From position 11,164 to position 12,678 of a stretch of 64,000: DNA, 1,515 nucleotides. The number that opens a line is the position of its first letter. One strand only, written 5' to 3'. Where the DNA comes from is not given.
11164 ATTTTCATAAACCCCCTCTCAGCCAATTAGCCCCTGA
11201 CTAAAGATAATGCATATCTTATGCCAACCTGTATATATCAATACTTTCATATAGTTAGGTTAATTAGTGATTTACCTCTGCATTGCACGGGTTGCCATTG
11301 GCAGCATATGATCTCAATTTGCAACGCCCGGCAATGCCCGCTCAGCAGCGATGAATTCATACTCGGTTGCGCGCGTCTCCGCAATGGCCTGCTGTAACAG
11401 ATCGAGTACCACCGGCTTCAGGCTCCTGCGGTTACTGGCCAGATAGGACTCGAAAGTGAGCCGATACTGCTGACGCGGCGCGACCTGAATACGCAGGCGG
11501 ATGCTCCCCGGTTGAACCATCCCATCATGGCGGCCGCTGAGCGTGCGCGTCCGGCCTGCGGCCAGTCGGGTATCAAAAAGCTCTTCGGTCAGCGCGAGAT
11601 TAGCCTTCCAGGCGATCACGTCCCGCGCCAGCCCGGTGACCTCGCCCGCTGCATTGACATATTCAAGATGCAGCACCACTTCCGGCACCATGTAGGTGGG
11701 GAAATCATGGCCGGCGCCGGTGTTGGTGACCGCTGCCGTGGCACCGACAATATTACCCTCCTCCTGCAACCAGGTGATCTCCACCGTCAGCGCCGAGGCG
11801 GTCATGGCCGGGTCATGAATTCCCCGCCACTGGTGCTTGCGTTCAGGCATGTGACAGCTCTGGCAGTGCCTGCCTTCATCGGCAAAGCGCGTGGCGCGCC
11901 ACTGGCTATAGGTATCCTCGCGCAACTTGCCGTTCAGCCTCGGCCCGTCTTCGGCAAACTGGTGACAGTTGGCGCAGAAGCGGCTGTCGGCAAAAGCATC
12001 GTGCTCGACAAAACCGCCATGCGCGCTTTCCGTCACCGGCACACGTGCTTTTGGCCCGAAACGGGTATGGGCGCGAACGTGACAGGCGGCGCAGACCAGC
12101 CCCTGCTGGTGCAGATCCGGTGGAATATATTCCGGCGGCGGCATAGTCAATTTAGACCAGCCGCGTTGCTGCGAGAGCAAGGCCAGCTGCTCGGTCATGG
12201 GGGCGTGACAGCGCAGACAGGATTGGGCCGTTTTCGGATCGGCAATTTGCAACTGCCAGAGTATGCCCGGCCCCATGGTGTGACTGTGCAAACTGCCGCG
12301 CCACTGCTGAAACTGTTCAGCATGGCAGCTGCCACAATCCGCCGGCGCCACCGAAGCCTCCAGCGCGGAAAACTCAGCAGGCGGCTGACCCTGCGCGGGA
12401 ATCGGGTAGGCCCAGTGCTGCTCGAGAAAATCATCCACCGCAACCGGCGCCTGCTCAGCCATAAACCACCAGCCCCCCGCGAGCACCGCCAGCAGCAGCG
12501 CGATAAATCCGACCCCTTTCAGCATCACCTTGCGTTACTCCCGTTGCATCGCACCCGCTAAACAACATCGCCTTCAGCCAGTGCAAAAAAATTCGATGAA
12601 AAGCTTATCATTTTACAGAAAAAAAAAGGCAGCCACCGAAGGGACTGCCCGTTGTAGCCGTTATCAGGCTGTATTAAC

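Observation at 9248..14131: ExtHIJKL-like porin-cytochrome module with a rearranged gene order inside a gammaproteobacterial sulfur locus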

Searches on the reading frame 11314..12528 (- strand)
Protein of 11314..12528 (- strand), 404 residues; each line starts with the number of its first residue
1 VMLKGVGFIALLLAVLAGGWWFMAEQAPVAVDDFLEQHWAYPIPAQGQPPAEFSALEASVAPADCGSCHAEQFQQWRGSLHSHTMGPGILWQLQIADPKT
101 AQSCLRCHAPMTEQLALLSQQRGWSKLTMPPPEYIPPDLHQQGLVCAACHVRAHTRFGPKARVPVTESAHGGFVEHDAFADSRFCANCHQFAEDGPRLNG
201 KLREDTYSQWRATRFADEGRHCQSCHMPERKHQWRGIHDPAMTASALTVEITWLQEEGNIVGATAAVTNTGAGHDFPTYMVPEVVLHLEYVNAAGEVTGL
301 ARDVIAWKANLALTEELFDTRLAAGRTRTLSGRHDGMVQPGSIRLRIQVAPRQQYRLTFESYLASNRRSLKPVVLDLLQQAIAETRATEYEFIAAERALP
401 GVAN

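Call 3: search_protein_families(library=ncbifam, proteins=[window:11314-12528:-], max_evalue=0.1)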
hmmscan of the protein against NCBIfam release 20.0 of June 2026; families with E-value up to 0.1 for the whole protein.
window:11314-12528:- (404 aa): 5 families
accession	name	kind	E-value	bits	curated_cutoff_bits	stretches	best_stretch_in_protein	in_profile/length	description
NF040886.1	cyt_C_like_Sec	equivalog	2.1e-08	33.2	250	2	172-277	195-312/423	multiheme c-type cytochrome (seleno)protein ExtKL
NF041198.1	UshA_like_PCGU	equivalog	0.0017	17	275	1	59-191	405-510/519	UshA-like (seleno)protein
TIGR03508.1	decahem_SO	subfamily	0.0051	16.3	192.2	0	145-236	4-87/258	DmsE family decaheme c-type cytochrome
TIGR03507.1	decahem_SO1788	subfamily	0.015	13.8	209.3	0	60-111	487-520/672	OmcA/MtrC family decaheme c-type cytochrome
TIGR03153.1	cytochr_NrfH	equivalog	0.025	14.7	134.2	0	101-152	102-135/138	cytochrome c nitrite reductase small subunit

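Call 4: search_protein_families(library=pfam, proteins=[window:11314-12528:-], max_evalue=0.1)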
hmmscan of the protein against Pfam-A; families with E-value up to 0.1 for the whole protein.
window:11314-12528:- (404 aa): 9 families
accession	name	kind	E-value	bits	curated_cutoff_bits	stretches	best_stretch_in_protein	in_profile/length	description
PF22113.1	Mtrc-MtrF_II-IV_dom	-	2.4e-10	40.6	30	2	145-238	83-175/176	Outer membrane cytochrome MtrC/MtrF-like, domains II/IV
PF14522.11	Cytochrome_C7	-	7.4e-06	26.1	24.8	0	140-226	8-66/67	Cytochrome c7 and related cytochrome c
PF13435.11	Cytochrome_C554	-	0.00037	21.8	20.8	1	65-114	2-61/84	Cytochrome c554 and c-prime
PF14537.11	Cytochrom_c3_2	-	0.0011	19.9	25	0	64-189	8-78/79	Cytochrome c3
PF00034.26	Cytochrom_C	-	0.0025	19.5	21.3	0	220-282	10-70/90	Cytochrome c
PF22678.1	Cytochrom_c_NrfB-like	-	0.0027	18.6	27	0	65-111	1-43/89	Cytochrome c-type protein NrfB-like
PF00130.28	C1_1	-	0.0049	17.1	26.5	0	176-227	5-36/53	Phorbol esters/diacylglycerol binding domain (C1 domain)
PF13442.11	Cytochrome_CBB3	-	0.014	16.1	27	0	183-204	12-31/68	Cytochrome C oxidase, cbb3-type, subunit III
PF02335.20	Cytochrom_C552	-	0.019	14.4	24.1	1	59-237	84-262/438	Cytochrome c552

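Call 22: search_solved_structures(query=window:11314-12528:-, max_evalue=10, show_alignments=2)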
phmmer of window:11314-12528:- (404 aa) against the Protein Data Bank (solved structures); distinct sequences matched with E-value up to 10: 7.
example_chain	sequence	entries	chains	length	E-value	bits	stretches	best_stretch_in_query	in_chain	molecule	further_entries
1oah_A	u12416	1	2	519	0.00035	22.7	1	60-165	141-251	CYTOCHROME C NITRITE REDUCTASE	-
5ze8_A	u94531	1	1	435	0.00047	22.2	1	45-110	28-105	cytochrome c552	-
9wt8_A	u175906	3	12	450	0.004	19.2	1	180-277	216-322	Cytochrome c,Multiheme cytochrome c selenoprotein (MccSep)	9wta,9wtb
9wt9_A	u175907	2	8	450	0.0041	19.2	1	180-277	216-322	Cytochrome c,Multiheme cytochrome c selenoprotein mutant (MccSep U325A) | Cytochrome c,Multiheme cytochrome c selenoprotein (MccSep)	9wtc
2j7a_A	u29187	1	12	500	0.089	14.8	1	61-159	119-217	CYTOCHROME C NITRITE REDUCTASE NRFA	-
2vr0_A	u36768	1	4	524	0.1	14.6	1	61-159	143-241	CYTOCHROME C NITRITE REDUCTASE, CATALYTIC SUBUNIT NFRA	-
7o7g_A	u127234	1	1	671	7.2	8.5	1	59-155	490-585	Extracellular iron oxide respiratory system surface decaheme cytochrome c component MtrC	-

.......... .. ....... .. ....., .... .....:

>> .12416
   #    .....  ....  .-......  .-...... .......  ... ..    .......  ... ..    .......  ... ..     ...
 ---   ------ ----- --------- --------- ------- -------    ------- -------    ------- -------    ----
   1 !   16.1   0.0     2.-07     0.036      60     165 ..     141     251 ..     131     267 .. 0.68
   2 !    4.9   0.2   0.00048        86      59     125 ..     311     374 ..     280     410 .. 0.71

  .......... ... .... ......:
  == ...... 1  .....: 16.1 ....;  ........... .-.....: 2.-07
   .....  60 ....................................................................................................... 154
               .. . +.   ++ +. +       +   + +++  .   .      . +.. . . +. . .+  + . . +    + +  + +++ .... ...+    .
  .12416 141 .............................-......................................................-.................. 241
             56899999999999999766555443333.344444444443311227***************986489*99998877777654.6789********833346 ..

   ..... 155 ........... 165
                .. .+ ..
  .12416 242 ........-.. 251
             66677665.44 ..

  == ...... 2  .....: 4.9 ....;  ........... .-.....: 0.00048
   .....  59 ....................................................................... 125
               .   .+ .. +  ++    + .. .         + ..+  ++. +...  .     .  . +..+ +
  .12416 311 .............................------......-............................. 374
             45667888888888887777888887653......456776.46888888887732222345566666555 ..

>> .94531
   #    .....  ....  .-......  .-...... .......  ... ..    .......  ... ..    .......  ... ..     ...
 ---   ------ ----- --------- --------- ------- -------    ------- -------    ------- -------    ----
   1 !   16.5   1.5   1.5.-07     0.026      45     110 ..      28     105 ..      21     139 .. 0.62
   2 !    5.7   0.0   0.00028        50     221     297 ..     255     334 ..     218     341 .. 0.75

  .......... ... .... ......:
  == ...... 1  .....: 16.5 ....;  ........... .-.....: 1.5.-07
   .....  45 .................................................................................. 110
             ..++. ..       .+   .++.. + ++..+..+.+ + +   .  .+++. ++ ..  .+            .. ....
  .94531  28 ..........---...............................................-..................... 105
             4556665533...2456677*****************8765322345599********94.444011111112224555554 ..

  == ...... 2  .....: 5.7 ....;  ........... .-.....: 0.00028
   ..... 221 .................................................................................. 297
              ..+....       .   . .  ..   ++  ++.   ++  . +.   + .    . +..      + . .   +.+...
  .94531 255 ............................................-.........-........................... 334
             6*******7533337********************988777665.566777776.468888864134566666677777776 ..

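Call 42: search_solved_structures(query=A2, max_evalue=1, show_alignments=3)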
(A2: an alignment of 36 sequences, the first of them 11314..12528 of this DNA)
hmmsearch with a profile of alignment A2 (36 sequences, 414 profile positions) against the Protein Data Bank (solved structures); distinct sequences matched with E-value up to 1: 11.
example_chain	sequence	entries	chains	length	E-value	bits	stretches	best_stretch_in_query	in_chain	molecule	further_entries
9wt8_A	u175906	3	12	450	1.2e-11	47.3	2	110-299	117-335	Cytochrome c,Multiheme cytochrome c selenoprotein (MccSep)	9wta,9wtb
9wt9_A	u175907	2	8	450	1.4e-11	47.1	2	109-298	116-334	Cytochrome c,Multiheme cytochrome c selenoprotein mutant (MccSep U325A) | Cytochrome c,Multiheme cytochrome c selenoprotein (MccSep)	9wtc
5ze8_A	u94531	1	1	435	1.4e-09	40.4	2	226-304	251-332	cytochrome c552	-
4rkm_A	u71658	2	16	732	0.00033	22.8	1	67-92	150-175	MccA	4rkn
6v0a_A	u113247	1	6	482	0.00037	22.6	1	108-224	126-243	Nitrite reductase (cytochrome; ammonia-forming)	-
1qdb_A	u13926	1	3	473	0.12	14.4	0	212-240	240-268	CYTOCHROME C NITRITE REDUCTASE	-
3sxq_A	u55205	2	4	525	0.12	14.3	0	68-89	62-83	Eight-heme nitrite reductase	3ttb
3ubr_A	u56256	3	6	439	0.52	12.2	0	149-238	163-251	Cytochrome c-552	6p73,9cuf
2j7a_A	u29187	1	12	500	0.52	12.2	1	101-239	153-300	CYTOCHROME C NITRITE REDUCTASE NRFA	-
2vr0_A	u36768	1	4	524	0.67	11.9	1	71-238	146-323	CYTOCHROME C NITRITE REDUCTASE, CATALYTIC SUBUNIT NFRA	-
1oah_A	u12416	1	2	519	0.73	11.8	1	69-251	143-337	CYTOCHROME C NITRITE REDUCTASE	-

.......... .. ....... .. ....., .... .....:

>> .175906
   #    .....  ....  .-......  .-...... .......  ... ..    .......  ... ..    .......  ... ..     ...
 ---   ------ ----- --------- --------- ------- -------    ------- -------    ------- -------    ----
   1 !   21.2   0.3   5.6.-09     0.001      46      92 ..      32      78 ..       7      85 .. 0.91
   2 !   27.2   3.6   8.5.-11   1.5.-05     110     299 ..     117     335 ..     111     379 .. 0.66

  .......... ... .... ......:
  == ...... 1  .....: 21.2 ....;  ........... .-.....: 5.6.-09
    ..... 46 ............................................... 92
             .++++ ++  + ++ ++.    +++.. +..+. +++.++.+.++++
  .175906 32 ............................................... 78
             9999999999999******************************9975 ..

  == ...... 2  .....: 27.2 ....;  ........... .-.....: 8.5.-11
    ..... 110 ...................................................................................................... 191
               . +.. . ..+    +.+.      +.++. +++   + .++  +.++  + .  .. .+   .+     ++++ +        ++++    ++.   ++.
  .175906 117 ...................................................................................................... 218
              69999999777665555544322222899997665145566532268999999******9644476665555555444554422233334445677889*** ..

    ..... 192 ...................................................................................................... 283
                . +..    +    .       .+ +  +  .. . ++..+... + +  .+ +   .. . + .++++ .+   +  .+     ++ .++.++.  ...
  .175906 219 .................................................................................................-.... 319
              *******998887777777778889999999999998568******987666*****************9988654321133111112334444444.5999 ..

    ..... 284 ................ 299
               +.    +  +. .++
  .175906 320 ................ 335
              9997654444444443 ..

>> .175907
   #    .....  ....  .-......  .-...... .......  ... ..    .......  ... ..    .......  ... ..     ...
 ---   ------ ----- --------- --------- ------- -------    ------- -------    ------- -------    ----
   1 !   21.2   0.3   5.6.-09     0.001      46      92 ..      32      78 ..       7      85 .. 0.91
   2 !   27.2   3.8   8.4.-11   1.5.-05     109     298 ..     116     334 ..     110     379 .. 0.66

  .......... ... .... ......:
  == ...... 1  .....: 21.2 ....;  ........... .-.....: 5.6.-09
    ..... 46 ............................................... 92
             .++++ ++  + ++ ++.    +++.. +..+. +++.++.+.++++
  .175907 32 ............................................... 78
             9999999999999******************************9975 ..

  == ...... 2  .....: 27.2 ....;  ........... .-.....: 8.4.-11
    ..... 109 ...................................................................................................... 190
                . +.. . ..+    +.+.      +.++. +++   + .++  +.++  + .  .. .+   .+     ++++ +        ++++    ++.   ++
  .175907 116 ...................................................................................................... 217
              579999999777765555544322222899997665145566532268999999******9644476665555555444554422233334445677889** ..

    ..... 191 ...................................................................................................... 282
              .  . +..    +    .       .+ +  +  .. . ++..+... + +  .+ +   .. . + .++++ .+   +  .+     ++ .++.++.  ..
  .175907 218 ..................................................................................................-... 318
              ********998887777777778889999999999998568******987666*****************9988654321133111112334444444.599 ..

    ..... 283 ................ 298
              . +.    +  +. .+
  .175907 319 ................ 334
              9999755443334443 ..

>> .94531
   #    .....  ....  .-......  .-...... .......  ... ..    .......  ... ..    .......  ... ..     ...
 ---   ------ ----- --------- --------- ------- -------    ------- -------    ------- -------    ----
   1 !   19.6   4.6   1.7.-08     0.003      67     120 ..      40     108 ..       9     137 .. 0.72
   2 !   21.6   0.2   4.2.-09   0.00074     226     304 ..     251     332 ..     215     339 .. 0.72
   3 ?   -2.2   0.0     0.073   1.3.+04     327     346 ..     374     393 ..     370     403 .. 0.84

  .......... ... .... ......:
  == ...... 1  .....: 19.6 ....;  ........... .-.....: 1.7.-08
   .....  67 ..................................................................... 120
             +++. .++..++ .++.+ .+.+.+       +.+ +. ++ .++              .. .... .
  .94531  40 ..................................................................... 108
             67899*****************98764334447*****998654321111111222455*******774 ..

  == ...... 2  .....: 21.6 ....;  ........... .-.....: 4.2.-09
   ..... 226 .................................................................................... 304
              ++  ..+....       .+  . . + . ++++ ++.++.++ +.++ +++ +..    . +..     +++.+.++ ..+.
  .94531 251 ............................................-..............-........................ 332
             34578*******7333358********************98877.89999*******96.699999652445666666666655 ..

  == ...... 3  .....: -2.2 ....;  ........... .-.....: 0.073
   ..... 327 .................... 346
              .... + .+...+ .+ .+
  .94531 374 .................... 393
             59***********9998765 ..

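Call 79: find_homologous_proteins(query=window:11314-12528:-, max_evalue=0.00001)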
Query window:11314-12528:- (404 aa): 1495 proteins with E <= 0.00001 among 8000 candidates; the best 120 are listed.
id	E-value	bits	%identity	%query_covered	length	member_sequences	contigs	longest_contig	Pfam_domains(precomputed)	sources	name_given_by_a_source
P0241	2.0e-278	941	100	100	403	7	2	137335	PF14522.12,PF22113.2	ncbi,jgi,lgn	-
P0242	1.4e-248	842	88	100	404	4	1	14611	PF14522.12,PF22113.2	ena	-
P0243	4.6e-214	729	76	100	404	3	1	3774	PF22113.2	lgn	-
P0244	8.3e-176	603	64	100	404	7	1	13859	PF13435.12,PF22113.2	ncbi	-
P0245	1.6e-171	589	63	100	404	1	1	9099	PF22113.2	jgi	-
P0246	3.3e-170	584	63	98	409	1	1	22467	PF02335.21,PF14522.12,PF22113.2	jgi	jgi:cytochrome c553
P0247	7.1e-170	583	62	100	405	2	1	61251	PF22113.2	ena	-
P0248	7.6e-170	583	66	93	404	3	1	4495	PF22113.2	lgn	-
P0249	1.3e-169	582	64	98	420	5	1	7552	PF22113.2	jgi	jgi:hypothetical protein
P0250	1.9e-169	582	67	93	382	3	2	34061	PF14522.12,PF22113.2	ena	-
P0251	2.9e-169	581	65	93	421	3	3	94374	PF22113.2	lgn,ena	-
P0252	1.4e-168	579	63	99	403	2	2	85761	PF14522.12,PF22113.2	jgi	-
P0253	5.1e-168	577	61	100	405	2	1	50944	PF14522.12,PF22113.2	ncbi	-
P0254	3.0e-167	575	62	98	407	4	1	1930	PF13435.12,PF22113.2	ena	-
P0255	4.3e-167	574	61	100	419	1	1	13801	PF14522.12,PF22113.2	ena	-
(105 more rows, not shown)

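Call 80: find_encoding_contigs(protein=P0241, flank=1000, max_places=3)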
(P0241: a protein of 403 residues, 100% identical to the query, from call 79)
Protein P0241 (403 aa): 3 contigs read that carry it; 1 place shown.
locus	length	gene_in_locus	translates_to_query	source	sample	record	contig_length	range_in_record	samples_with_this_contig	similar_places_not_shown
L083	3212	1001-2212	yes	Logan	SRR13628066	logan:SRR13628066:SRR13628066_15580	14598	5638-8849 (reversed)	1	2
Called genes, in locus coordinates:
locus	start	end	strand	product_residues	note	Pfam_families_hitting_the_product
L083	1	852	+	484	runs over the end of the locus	PF00581:Rhodanese (faint)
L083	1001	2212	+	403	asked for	PF22113:Mtrc-MtrF_II-IV_dom (faint), PF14522:Cytochrome_C7 (faint)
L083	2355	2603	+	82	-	-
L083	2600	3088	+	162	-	PF22113:Mtrc-MtrF_II-IV_dom (weak), PF14522:Cytochrome_C7 (faint)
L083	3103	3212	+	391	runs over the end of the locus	PF07396:Porin_O_P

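Call 86: predict_structure(alignment_id=A6)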
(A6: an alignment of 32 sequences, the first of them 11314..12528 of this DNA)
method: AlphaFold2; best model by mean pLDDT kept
length: 404 residues; sequences in the alignment: 32
mean_pLDDT: 77.7   pTM: 0.75
mean pLDDT of the five models: 77.7, 70.3, 65.5, 61.0, 60.3
residues with pLDDT >= 90: 138; 70-90: 145; 50-70: 68; < 50: 53
segments of 3 or more residues with pLDDT < 50: 28-33, 147-152, 156-180, 182-187, 193-196
pLDDT, mean of each block of 10 residues (from residue 1): 73 84 52 49 69 79 75 72 82 91 77 85 87 86 58 47 40 41 49 51 66 77 60 75 93 92 96 81 96 96 93 85 94 89 97 94 97 97 95 96 60
secondary structure, 60 per line:
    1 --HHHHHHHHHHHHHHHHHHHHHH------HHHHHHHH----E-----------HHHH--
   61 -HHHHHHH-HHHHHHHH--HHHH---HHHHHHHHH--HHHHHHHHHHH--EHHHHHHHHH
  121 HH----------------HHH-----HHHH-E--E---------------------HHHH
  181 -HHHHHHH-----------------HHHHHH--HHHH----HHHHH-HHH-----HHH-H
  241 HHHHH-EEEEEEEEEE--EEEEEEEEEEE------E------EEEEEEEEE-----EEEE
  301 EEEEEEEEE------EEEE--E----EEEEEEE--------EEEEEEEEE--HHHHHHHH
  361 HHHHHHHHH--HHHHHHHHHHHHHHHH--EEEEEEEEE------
elements in order: H3-24 H31-38 H55-58 H62-68 H70-77 H80-83 H87-95 H98-108 H112-122 H147-150 H177-180 H182-188 H206-211 H214-217 H222-226 H240-245 E247-256 E259-269 E283-291 E297-309 E316-319 E327-333 E342-350 H353-369 H372-387 E390-398

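Call 89: fold_search(model_id=the predicted structure, library=pdb)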
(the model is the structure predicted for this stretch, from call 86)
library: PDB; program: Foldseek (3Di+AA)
matches with E <= 10: 1061; with E <= 0.001: 4
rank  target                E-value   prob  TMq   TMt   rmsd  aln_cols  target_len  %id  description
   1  5ze8                  1.4e-11  1.00  0.53  0.55   6.7       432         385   19  Crystal structure of a penta-heme cytochrome c552 from Thermochromatium tepidum (released 2018-04-25)
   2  1xq4_A                1.8e-04  1.00  0.20  0.53   7.8       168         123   15  Crystal Structure of the Putative ApaA Protein from Bordetella pertussis, Northeast Structural Genomics Target BeR40 (released 2004-11-09)
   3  1xq4_C                2.5e-04  1.00  0.16  0.43   6.6       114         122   18  Crystal Structure of the Putative ApaA Protein from Bordetella pertussis, Northeast Structural Genomics Target BeR40 (released 2004-11-09)
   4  1xq4_B                2.8e-04  1.00  0.20  0.54   7.7       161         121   16  Crystal Structure of the Putative ApaA Protein from Bordetella pertussis, Northeast Structural Genomics Target BeR40 (released 2004-11-09)
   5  2f1e_MODEL_1_A        2.3e-03  0.99  0.16  0.44   6.8       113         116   12  Solution structure of ApaG protein (released 2006-10-24)
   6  4p94_B                2.4e-03  0.91  0.14  0.30   8.4       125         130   13  The crystal structure of the soluble domain of Sulfolobus acidocaldarius FlaF (residues 35-164) (released 2015-04-22)
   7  1tza_A                2.6e-03  1.00  0.20  0.50   7.4       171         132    8  X-ray structure of Northeast Structural Genomics Consortium target SoR45 (released 2004-07-27)
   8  4rrp_N                2.7e-03  1.00  0.17  0.39   4.6       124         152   10  Crystal Structure of the Fab complexed with antigen Asf1p, Northeast Structural Genomics Consortium (NESG) Target PdR1 (released 2014-12-31)
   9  1yq2_A                2.9e-03  0.99  0.16  0.07   6.1       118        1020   17  beta-galactosidase from Arthrobacter sp. C2-2 (isoenzyme C2-2-1) (released 2005-10-04)
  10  5hdw                  2.9e-03  0.99  0.16  0.39   6.5       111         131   10  ApaG Domain of FBxo3 (released 2016-04-06)
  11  7u6y_B                2.9e-03  0.94  0.14  0.17  10.0       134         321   11  Cryo-EM structure of the pancreatic ATP-sensitive potassium channel in the presence of glibenclamide and ATP with Kir6 (released 2022-08-31)
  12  7tyt_B                2.9e-03  0.94  0.14  0.16  10.0       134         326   11  Cryo-EM structure of the pancreatic ATP-sensitive potassium channel bound to ATP and repaglinide with Kir6.2-CTD in th (released 2022-08-31)
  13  1xvs_A                3.2e-03  0.99  0.16  0.40   6.5       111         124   13  Crystal structure of apaG Protein from Vibrio cholerae (released 2004-12-14)
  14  9kgl_A                3.9e-03  0.97  0.15  0.18   9.5       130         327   11  Structure of KATP channel in complex with centipede toxin SpTx1 (released 2025-11-12)
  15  9mh8_D                4.1e-03  0.93  0.13  0.16   9.8       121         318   12  CryoEM structure of G protein-gated inwardly rectifying potassium channel GIRK2 R92F (State 2) (released 2025-12-10)
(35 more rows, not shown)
